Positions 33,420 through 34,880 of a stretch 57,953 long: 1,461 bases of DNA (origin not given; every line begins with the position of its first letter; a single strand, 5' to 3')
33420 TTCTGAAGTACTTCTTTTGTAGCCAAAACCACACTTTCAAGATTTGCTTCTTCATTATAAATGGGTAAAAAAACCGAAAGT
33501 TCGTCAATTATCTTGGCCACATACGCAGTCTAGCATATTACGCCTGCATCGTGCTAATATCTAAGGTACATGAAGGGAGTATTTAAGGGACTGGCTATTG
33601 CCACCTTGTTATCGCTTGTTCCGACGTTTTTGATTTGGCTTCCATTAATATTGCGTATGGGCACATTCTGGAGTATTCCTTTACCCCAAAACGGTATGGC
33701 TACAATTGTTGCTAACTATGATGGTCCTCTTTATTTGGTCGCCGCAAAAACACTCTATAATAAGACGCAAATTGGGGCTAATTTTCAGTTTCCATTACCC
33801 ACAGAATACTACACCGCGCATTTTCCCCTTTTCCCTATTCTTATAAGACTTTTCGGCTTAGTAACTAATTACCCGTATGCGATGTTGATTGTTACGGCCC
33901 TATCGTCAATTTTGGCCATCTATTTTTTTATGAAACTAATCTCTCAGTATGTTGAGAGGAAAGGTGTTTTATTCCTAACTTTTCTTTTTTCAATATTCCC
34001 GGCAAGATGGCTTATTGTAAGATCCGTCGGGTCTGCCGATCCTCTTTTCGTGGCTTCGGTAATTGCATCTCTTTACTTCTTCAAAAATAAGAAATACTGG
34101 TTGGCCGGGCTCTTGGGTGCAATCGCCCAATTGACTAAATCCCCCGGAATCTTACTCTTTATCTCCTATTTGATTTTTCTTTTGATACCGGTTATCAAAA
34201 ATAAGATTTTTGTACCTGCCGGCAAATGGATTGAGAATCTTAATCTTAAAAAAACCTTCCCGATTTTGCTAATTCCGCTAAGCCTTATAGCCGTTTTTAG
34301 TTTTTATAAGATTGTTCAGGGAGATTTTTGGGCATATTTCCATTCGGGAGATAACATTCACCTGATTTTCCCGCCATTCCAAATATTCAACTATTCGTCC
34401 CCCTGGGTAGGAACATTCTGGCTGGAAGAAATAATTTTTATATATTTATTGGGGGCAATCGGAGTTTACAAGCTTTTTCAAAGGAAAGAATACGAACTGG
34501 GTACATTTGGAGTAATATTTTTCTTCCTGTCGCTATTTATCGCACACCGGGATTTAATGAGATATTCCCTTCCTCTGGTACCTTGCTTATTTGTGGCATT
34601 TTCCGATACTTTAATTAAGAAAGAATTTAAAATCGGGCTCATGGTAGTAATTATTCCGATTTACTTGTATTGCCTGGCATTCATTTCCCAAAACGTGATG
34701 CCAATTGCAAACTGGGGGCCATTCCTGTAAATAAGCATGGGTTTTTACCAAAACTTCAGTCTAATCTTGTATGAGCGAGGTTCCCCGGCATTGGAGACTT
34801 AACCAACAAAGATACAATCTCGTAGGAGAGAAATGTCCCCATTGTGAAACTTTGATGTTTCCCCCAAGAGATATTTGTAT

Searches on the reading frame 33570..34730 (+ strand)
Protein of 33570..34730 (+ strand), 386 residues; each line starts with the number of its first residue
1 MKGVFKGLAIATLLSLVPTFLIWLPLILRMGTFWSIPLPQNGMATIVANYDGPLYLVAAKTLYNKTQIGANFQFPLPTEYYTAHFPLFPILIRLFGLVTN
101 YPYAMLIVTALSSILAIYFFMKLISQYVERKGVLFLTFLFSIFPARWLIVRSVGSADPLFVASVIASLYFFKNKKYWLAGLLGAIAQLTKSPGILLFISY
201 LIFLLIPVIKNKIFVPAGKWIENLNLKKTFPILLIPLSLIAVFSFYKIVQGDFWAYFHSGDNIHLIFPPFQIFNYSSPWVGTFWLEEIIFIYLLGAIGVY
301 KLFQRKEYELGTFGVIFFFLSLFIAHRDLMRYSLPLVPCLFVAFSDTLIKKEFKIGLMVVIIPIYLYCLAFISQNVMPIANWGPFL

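Call 5: search_protein_families(library=pfam, max_evalue=0.01, proteins=[window:33570-34730:+])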
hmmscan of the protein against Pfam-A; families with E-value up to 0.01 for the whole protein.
window:33570-34730:+ (386 aa): 1 family
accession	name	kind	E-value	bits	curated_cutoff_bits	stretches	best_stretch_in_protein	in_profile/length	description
PF13231.12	PMT_2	-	0.00016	22.4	26.1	1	86-214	4-138/160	Dolichyl-phosphate-mannose-protein mannosyltransferase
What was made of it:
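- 33570..34730 (+): Probable GT-C, Gpi18/PIG-V-like. The most conserved member of the set. PMT_2 22.4 bits, sub-threshold (call 5).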

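Call 36: search_protein_families(library=ncbifam, max_evalue=0.01, proteins=[window:33570-34730:+])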
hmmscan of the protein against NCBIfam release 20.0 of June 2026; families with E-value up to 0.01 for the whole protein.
window:33570-34730:+ (386 aa): 1 family
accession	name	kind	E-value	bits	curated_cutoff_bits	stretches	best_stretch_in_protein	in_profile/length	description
NF046093.1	AZOBR_p60025_fam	subfamily_domain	5.5e-12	45.4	150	1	42-207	52-214/232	AZOBR_p60025 family cell surface glycopolymer formation protein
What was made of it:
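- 33570..34730 (+): AZOBR_p60025 family, E 5e-12 (call 36).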

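Call 50: find_homologous_proteins(query=window:33570-34730:+, max_evalue=0.00001)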
Query window:33570-34730:+ (386 aa): 3105 proteins with E <= 0.00001 among 8000 candidates; the best 120 are listed.
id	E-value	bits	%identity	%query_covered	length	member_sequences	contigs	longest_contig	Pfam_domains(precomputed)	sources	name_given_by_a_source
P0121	9.3e-248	840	100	100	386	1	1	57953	-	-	-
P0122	7.3e-247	837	100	100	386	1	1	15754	-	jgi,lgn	jgi:Gpi18-like mannosyltransferase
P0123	5.3e-246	834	99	100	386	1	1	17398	-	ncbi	-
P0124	4.5e-227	772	90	100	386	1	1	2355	-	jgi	jgi:Gpi18-like mannosyltransferase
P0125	8.1e-226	768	89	100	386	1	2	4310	-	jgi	jgi:Gpi18-like mannosyltransferase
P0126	3.2e-221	753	88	100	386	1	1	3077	-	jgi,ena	-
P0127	1.4e-220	751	87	100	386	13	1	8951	-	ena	-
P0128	3.6e-220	749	87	100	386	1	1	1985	-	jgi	jgi:hypothetical protein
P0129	1.3e-217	741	86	100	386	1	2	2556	-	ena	-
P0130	1.6e-217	741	85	100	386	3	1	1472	-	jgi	jgi:hypothetical protein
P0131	3.4e-217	740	87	99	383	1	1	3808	-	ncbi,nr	ncbi:MAG: hypothetical protein NTZ07_03275 [Candidatus Woesebacteria bacterium]|nr:hypothetical prot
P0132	4.4e-217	739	86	100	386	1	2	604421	-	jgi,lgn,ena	jgi:hypothetical protein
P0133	1.9e-216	737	85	100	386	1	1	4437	-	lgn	-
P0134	2.6e-216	737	86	100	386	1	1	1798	-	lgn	-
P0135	9.5e-215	731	85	100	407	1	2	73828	-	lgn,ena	-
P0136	2.7e-214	730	86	99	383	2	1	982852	-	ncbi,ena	-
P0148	1.8e-202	691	79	100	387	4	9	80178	-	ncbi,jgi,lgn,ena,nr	ncbi:MAG TPA: hypothetical protein VMR19_03270 [Candidatus Saccharimonadales bacterium]|jgi:Gpi18-li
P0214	2.6e-183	628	73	100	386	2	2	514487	-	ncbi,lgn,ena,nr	ncbi:MAG TPA: hypothetical protein VKC54_02050 [Patescibacteria group bacterium]|nr:hypothetical pro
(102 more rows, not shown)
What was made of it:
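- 33570..34730 (+): JGI names it 'Gpi18-like mannosyltransferase'; 3,105 homologues, the best 120 clusters at least 70% identical (call 50).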

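Call 53: search_solved_structures(query=A2, max_evalue=10)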
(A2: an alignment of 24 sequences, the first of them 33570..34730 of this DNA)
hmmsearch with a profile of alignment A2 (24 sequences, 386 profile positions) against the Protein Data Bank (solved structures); distinct sequences matched with E-value up to 10: 0.

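Call 58: predict_structure(alignment_id=A2)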
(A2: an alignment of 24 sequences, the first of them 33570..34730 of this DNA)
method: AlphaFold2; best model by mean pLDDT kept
length: 386 residues; sequences in the alignment: 24
mean_pLDDT: 66.5   pTM: 0.75
mean pLDDT of the five models: 66.5, 59.2, 52.1, 46.2, 45.8
residues with pLDDT >= 90: 37; 70-90: 145; 50-70: 114; < 50: 90
segments of 3 or more residues with pLDDT < 50: 34-63, 71-76, 145-154, 261-283, 372-386
pLDDT, mean of each block of 10 residues (from residue 1): 77 78 59 48 35 39 50 48 65 72 71 88 93 90 52 60 89 84 82 74 70 52 56 67 73 65 41 42 53 81 88 80 59 78 91 85 67 44 38
secondary structure, 60 per line:
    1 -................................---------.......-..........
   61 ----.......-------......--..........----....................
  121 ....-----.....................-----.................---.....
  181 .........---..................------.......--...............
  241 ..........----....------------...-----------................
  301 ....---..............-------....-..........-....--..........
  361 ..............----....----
elements in order: H2-33 H43-49 H51-60 H65-71 H79-84 H87-96 H101-124 H130-150 H156-172 H176-189 H193-210 H217-223 H226-250 H255-258 H285-304 H308-321 H329-332 H334-343 H345-348 H351-374 H379-382
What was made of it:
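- The 33570 model has low confidence (call 58).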

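Call 61: fold_search(model_id=the predicted structure, library=pdb)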
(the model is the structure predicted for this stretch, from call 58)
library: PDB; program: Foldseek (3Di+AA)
matches with E <= 10: 106; with E <= 0.001: 0
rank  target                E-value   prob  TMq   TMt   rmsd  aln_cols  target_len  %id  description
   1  7oci_F                2.3e-02  1.00  0.41  0.28  14.0       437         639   14  Cryo-EM structure of yeast Ost6p containing oligosaccharyltransferase complex (released 2022-02-16)
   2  8imx_U                3.4e-02  1.00  0.44  0.41   9.9       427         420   13  Cryo-EM structure of GPI-T with a chimeric GPI-anchored protein (released 2023-08-16)
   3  7wld_U                3.5e-02  0.99  0.43  0.41   9.8       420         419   14  Cryo-EM structure of the human glycosylphosphatidylinositol transamidase complex at 2.53 Angstrom resolution (released 2022-04-27)
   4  6ftg_5                3.8e-02  0.99  0.44  0.29  13.2       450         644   14  Subtomogram average of OST-containing ribosome-translocon complexes from canine rough microsomal membranes (released 2018-03-21)
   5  8age_A                4.7e-02  0.99  0.42  0.28  14.2       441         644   14  Structure of yeast oligosaccharylransferase complex with acceptor peptide bound (released 2022-12-07)
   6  7e9s_A                5.8e-02  1.00  0.48  0.25  11.6       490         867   13  Archaeal oligosaccharyltransferase AglB from Archaeoglobus fulgidus in complex with an inhibitory peptide and a dolich (released 2021-09-08)
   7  6s7o_A                7.5e-02  0.99  0.45  0.30  13.3       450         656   13  Cryo-EM structure of human oligosaccharyltransferase complex OST-A (released 2019-12-18)
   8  8agb_A                9.7e-02  0.99  0.45  0.29  15.2       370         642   16  Structure of yeast oligosaccharylransferase complex with lipid-linked oligosaccharide bound (released 2022-12-07)
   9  8b6l_I                1.0e-01  0.98  0.46  0.29  12.6       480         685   11  Subtomogram average of the human Sec61-TRAP-OSTA-translocon (released 2022-12-07)
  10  6c26_A                1.1e-01  0.97  0.41  0.27  14.8       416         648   17  The Cryo-EM structure of a eukaryotic oligosaccharyl transferase complex (released 2018-01-31)
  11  6ezn_F                1.4e-01  0.93  0.38  0.25  15.7       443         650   14  Cryo-EM structure of the yeast oligosaccharyltransferase (OST) complex (released 2018-01-17)
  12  9s6t_A                1.6e-01  0.99  0.49  0.41   8.5       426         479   13  Ternary cryo-EM structure of chicken ALG12 with Dol25-PP-GlcNAc2Man7, Dol25-P-Man, and Fab (released 2026-03-18)
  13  9dm5                  1.6e-01  0.97  0.42  0.42   8.4       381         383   13  Product-Bound mannosyltransferase PimE (released 2025-06-25)
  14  8pn9_A                1.7e-01  0.96  0.43  0.28  13.4       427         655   12  Structure of human oligosaccharyltransferase OST-A complex bound to NGI-1 (released 2024-05-08)
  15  6p25_B                2.2e-01  0.99  0.40  0.24   8.8       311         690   13  Structure of S. cerevisiae protein O-mannosyltransferase Pmt1-Pmt2 complex bound to the sugar donor and a peptide acce (released 2019-07-10)
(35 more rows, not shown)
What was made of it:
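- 33570..34730 (+): AF2 pLDDT 66.5 with all top 24 PDB matches GT-C, E 0.02-1 (calls 58, 61).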

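Call 76: find_encoding_contigs(protein=P0136, flank=10000, max_places=1)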
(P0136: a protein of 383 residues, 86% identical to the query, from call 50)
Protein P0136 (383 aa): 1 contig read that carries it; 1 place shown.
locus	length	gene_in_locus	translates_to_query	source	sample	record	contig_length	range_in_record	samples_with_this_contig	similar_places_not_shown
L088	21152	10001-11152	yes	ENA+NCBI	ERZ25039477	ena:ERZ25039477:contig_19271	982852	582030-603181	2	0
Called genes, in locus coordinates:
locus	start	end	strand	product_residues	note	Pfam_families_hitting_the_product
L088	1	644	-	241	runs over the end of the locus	-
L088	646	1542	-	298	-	PF00535:Glycos_transf_2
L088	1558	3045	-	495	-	PF01943:Polysacc_synt, PF13440:Polysacc_synt_3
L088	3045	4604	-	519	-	PF02366:PMT (weak), PF13231:PMT_2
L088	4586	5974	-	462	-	-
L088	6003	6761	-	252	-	PF13641:Glyco_tranf_2_3 (weak), PF00535:Glycos_transf_2, PF10111:Glyco_tranf_2_2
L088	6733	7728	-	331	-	PF01368:DHH, PF02272:DHHA1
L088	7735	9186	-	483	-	PF13231:PMT_2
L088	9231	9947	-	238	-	PF00535:Glycos_transf_2, PF10111:Glyco_tranf_2_2 (weak)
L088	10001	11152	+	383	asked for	-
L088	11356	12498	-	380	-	PF00535:Glycos_transf_2, PF04138:GtrA_DPMS_TM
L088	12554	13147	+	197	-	PF01746:tRNA_m1G_MT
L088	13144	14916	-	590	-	PF00535:Glycos_transf_2, PF13641:Glyco_tranf_2_3 (weak), PF13632:Glyco_trans_2_3 (faint), PF00535:Glycos_transf_2, PF13641:Glyco_tranf_2_3 (weak)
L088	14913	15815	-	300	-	PF00535:Glycos_transf_2, PF13641:Glyco_tranf_2_3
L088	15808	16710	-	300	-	PF00535:Glycos_transf_2, PF10111:Glyco_tranf_2_2 (weak), PF13641:Glyco_tranf_2_3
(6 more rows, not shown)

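Call 77: find_encoding_contigs(protein=P0214, flank=6000, max_places=1)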
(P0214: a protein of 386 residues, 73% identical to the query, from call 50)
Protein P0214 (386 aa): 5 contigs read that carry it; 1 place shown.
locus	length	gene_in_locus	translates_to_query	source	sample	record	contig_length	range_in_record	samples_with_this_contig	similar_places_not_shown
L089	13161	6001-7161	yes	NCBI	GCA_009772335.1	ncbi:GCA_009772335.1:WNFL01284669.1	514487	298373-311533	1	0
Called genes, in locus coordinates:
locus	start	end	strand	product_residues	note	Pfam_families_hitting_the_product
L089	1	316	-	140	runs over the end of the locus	PF08570:DUF1761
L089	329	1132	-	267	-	PF00535:Glycos_transf_2, PF10111:Glyco_tranf_2_2, PF13641:Glyco_tranf_2_3 (weak)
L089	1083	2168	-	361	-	-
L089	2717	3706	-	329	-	PF01368:DHH, PF02272:DHHA1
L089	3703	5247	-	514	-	PF13231:PMT_2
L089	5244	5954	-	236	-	PF00535:Glycos_transf_2, PF10111:Glyco_tranf_2_2 (weak)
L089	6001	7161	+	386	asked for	-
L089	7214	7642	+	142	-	PF12172:zf-ChsH2, PF01796:OB_ChsH2_C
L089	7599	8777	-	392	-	PF00535:Glycos_transf_2, PF04138:GtrA_DPMS_TM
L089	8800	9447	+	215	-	PF01746:tRNA_m1G_MT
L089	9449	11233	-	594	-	PF13632:Glyco_trans_2_3 (faint), PF00535:Glycos_transf_2, PF13641:Glyco_tranf_2_3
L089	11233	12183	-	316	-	PF00535:Glycos_transf_2, PF13641:Glyco_tranf_2_3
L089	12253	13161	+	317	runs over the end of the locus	PF00535:Glycos_transf_2, PF13641:Glyco_tranf_2_3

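Call 78: find_encoding_contigs(protein=P0148, flank=6000, max_places=1)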
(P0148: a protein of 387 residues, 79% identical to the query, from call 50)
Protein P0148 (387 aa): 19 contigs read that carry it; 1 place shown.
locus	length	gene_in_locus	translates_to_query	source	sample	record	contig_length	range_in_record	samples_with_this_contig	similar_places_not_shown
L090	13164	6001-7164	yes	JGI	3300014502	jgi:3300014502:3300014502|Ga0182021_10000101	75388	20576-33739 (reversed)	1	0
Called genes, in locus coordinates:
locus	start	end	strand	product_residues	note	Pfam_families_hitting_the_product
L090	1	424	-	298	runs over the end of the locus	PF00535:Glycos_transf_2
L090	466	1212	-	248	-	PF00535:Glycos_transf_2, PF10111:Glyco_tranf_2_2, PF13641:Glyco_tranf_2_3 (weak)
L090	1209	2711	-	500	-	PF13231:PMT_2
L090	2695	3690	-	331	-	PF01368:DHH, PF02272:DHHA1 (weak)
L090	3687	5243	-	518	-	PF13231:PMT_2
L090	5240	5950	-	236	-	PF00535:Glycos_transf_2, PF10111:Glyco_tranf_2_2 (weak)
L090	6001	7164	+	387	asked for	-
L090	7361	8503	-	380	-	PF00535:Glycos_transf_2, PF04138:GtrA_DPMS_TM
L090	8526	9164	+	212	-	PF01746:tRNA_m1G_MT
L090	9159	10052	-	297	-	PF01370:Epimerase, PF02719:Polysacc_synt_2 (faint), PF04321:RmlD_sub_bind, PF16363:GDP_Man_Dehyd (weak)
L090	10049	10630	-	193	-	PF00908:dTDP_sugar_isom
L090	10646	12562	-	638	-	PF01073:3Beta_HSD, PF01370:Epimerase, PF02719:Polysacc_synt_2, PF04321:RmlD_sub_bind, PF07993:NAD_binding_4, PF13460:NAD_binding_10 (weak), PF16363:GDP_Man_Dehyd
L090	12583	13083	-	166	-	PF04308:RNaseH_like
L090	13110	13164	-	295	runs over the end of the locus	PF00483:NTP_transferase, PF12804:NTP_transf_3 (weak)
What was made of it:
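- Tried and rejected: Three relatives keep it between the same GT-C genes (calls 76-78), so its status is left open.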
